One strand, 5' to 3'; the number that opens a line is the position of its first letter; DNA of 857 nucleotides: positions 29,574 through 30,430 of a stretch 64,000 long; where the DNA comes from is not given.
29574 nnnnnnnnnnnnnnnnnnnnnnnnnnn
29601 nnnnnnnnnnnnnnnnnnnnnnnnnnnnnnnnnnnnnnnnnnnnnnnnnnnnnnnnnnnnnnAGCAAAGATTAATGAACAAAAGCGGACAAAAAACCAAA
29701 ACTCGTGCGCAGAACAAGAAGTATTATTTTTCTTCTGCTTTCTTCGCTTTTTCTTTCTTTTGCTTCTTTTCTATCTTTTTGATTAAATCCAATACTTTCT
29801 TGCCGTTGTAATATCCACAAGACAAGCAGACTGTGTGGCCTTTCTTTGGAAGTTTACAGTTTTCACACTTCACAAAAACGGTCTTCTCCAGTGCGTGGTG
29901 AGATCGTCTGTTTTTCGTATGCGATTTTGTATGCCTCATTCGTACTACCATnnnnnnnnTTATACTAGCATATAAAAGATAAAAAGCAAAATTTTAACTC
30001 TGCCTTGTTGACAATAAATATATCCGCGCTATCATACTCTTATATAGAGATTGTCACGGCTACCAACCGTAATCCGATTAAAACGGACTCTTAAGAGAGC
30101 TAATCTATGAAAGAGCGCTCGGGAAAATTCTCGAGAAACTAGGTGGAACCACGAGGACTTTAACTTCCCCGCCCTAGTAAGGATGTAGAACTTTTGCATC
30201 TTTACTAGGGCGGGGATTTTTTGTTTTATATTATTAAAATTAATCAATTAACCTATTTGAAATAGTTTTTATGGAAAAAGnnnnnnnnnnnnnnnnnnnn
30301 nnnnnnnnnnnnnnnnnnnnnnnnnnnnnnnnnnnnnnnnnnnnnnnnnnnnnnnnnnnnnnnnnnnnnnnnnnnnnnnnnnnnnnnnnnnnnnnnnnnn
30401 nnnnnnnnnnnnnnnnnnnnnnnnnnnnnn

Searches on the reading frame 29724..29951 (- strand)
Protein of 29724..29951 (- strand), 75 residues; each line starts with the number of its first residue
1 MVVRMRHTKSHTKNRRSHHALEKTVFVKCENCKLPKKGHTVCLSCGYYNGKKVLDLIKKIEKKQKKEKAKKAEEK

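Call 30: search_protein_families(library=pfam, proteins=[window:29724-29951:-])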
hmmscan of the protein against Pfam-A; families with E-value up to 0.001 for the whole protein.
window:29724-29951:- (75 aa): 1 family
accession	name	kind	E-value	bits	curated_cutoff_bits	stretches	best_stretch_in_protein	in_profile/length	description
PF01783.29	Ribosomal_L32p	-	5.4e-15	55.7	21.3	1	6-54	6-54/56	Ribosomal L32p protein family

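Call 76: find_encoding_contigs(protein=window:29724-29951:-, flank=3000, max_places=10)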
Protein window:29724-29951:- (75 aa): 12 contigs read that carry it; 8 places shown.
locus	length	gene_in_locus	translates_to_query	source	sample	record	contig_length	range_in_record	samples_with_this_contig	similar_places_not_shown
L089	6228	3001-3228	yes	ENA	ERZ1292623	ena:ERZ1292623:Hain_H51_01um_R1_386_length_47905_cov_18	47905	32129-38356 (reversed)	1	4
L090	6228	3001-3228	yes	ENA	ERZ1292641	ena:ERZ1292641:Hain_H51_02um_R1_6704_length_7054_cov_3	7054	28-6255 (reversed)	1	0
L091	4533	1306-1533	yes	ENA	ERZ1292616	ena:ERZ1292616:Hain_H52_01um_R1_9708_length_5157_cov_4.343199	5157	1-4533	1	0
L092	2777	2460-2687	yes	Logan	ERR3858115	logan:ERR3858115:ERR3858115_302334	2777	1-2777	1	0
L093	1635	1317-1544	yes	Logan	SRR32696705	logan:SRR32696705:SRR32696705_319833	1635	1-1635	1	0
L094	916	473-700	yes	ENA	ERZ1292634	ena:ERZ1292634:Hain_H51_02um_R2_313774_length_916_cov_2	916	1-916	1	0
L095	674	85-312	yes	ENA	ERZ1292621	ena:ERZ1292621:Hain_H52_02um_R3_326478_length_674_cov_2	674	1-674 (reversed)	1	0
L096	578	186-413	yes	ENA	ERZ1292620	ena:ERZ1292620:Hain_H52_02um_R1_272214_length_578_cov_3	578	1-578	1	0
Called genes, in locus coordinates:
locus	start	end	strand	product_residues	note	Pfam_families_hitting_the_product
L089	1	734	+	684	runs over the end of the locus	PF02518:HATPase_c, PF00204:DNA_gyraseB, PF01751:Toprim, PF00986:DNA_gyraseB_C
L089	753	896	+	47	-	-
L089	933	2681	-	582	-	PF07973:tRNA_SAD (weak), PF00587:tRNA-synt_2b, PF03129:HGTP_anticodon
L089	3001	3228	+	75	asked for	PF01783:Ribosomal_L32p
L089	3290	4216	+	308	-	PF01029:NusB, PF00293:NUDIX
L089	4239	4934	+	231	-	PF22935:RM44_endonuclase, PF14622:Ribonucleas_3_3, PF00636:Ribonuclease_3, PF00035:dsrm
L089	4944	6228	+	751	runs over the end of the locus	PF02463:SMC_N, PF13175:AAA_15, PF13476:AAA_23, PF13304:AAA_21 (weak)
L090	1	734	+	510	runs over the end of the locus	?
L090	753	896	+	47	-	-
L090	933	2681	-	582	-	PF07973:tRNA_SAD (weak), PF00587:tRNA-synt_2b, PF03129:HGTP_anticodon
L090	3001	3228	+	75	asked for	PF01783:Ribosomal_L32p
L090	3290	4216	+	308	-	PF01029:NusB, PF00293:NUDIX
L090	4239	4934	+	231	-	PF22935:RM44_endonuclase, PF14622:Ribonucleas_3_3, PF00636:Ribonuclease_3, PF00035:dsrm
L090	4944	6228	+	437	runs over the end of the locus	?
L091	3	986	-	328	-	?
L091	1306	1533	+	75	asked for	PF01783:Ribosomal_L32p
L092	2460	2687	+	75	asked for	PF01783:Ribosomal_L32p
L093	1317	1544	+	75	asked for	PF01783:Ribosomal_L32p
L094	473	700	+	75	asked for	PF01783:Ribosomal_L32p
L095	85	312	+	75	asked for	PF01783:Ribosomal_L32p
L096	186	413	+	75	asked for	PF01783:Ribosomal_L32p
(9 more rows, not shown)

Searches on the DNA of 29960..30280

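Call 66: search_rna_families(source=window, start=29960, end=30280, threshold=evalue, max_evalue=1, show_alignments=1)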
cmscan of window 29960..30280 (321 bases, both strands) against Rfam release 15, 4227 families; matches with E-value up to 1: 8.
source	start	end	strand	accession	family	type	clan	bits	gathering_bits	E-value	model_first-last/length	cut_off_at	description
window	29970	30179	+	RF00230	T-box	Cis-reg; leader;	-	35.2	93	1.8e-06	1-219/219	no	T-box leader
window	30162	30264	-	RF02322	TtnuHACA15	Gene; snRNA; snoRNA; HACA-box;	-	23.3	100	0.062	1-117/117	no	Tetrahymena snoRNA TtnuHACA15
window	30168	30214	+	RF00984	mir-576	Gene; miRNA;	-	21.2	99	0.038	1-90/90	no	mir-576 microRNA precursor family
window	30168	30216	+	RF03621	MIR4245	Gene; miRNA;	-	19.5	74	0.52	1-128/128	no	MIR4245 microRNA precursor family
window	30154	30232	-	RF04128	MIR8562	Gene; miRNA;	-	19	211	0.23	80-163/242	no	MIR8562 microRNA precursor family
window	30141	30224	+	RF02399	NsiR1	Gene; sRNA;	-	18.9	39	0.18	1-60/60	no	Nitrogen stress-induced RNA 1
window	30161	30221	+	RF03459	mir-1890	Gene; miRNA;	-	18.6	76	0.41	1-78/78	no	mir-1890 microRNA precursor family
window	30163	30244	-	RF01822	RsaJ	Gene; sRNA;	-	14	100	0.41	229-287/287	no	RNA Staph. aureus A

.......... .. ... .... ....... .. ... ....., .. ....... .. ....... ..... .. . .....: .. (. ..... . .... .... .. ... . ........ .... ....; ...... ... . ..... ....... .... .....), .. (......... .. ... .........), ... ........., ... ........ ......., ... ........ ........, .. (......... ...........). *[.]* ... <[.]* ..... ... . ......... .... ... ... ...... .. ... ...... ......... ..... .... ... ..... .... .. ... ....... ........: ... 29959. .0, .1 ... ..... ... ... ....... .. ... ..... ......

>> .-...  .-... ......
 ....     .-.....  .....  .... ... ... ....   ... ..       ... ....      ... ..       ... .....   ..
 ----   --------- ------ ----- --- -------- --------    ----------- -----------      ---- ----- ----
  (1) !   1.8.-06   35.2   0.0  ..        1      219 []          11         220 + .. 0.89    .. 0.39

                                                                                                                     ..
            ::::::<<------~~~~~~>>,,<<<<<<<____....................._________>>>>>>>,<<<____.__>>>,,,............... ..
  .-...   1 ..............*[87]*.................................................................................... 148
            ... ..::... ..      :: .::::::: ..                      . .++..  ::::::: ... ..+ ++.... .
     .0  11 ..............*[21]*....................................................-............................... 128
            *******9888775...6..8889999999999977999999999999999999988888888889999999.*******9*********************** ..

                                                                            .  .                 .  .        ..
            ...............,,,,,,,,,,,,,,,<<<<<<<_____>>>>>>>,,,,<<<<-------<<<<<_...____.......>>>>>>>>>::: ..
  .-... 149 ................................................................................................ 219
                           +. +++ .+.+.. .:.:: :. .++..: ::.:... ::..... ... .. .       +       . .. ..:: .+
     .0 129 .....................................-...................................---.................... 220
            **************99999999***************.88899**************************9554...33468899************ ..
